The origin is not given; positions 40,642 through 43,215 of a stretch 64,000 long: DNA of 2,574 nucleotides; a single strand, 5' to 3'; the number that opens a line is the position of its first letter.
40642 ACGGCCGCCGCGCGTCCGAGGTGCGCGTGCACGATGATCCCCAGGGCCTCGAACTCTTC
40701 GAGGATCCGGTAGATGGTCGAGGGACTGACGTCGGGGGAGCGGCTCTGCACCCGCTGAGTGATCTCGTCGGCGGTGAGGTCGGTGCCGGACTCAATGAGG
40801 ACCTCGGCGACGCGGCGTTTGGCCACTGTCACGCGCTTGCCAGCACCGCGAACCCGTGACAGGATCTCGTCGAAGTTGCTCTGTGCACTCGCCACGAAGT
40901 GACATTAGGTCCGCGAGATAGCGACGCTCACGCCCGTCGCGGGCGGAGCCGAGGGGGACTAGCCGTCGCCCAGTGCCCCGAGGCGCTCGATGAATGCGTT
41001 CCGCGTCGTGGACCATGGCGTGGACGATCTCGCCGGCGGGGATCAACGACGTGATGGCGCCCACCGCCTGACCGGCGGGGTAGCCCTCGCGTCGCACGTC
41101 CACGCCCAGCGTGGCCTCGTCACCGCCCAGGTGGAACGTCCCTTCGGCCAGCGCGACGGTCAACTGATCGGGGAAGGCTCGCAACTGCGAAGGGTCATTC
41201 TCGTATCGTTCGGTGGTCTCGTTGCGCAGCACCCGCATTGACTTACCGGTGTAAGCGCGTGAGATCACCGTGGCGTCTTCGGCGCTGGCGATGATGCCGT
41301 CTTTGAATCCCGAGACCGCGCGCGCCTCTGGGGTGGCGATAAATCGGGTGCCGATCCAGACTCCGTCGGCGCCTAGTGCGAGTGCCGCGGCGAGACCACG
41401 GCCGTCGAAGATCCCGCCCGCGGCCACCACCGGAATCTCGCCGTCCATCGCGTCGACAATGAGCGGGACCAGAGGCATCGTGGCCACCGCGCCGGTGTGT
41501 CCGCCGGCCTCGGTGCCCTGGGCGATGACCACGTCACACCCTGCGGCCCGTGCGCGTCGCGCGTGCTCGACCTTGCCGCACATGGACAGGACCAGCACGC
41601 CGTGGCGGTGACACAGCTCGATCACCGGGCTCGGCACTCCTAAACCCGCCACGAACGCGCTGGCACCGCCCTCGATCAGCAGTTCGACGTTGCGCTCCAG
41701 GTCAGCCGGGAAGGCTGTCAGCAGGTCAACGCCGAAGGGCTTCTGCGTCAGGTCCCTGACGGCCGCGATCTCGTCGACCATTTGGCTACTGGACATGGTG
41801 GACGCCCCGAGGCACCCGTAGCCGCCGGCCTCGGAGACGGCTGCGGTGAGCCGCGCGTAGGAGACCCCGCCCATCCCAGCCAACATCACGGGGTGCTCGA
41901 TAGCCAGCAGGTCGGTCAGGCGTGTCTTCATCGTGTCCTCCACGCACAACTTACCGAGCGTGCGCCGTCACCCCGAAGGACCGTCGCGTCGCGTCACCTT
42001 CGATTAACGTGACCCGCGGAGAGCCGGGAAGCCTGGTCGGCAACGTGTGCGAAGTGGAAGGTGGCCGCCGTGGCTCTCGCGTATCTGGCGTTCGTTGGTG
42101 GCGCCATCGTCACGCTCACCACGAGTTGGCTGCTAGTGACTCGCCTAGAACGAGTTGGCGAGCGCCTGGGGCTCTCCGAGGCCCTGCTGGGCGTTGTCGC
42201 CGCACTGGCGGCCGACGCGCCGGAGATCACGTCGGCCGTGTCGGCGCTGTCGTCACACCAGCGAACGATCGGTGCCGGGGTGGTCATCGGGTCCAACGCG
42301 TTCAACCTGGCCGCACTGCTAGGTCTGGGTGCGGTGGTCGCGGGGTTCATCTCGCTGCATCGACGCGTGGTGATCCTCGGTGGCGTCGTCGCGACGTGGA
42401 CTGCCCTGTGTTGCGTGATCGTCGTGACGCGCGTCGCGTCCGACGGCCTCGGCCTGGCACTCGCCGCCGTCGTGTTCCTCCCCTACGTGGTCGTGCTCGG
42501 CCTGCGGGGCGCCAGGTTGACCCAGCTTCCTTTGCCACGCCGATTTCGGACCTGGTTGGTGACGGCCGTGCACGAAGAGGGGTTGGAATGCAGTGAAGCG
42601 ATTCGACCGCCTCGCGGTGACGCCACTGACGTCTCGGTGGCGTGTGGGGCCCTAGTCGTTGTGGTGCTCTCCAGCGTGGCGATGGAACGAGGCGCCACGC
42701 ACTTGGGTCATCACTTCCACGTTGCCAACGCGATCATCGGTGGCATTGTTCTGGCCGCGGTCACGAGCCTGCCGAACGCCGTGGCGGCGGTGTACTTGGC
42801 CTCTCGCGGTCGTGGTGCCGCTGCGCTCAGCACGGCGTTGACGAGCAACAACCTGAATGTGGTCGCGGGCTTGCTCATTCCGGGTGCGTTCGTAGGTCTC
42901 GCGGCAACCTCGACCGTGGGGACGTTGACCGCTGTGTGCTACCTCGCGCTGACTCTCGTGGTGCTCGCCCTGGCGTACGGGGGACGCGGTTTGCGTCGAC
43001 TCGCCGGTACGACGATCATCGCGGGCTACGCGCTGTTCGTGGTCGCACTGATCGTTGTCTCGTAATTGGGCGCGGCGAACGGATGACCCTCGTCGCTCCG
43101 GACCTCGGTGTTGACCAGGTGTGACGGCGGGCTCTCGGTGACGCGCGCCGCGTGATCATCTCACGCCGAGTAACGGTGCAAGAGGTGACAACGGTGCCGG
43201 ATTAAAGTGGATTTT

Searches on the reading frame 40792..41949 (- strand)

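Call 52: search_protein_families(library=pfam, proteins=[window:40792-41949:-], max_evalue=0.00001)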
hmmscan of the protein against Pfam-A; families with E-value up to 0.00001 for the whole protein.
window:40792-41949:- (385 aa): 3 families
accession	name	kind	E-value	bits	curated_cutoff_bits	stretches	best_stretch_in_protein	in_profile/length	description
PF03060.21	NMO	-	6.3e-65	220.2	28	1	8-314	1-330/331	Nitronate monooxygenase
PF01070.24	FMN_dh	-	1.2e-09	38.1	24.9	1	126-206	228-308/350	FMN-dependent dehydrogenase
PF00478.31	IMPDH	-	1.9e-09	37.4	25.6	0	6-108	22-83/345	IMP dehydrogenase / GMP reductase domain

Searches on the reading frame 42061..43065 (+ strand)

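Call 52: search_protein_families(library=pfam, proteins=[window:42061-43065:+], max_evalue=0.00001)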
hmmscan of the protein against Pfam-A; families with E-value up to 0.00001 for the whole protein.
window:42061-43065:+ (334 aa): 1 family
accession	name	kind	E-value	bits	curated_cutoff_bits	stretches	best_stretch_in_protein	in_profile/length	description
PF01699.29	Na_Ca_ex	-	8.1e-25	88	24.9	2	7-147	2-147/151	Sodium/calcium exchanger protein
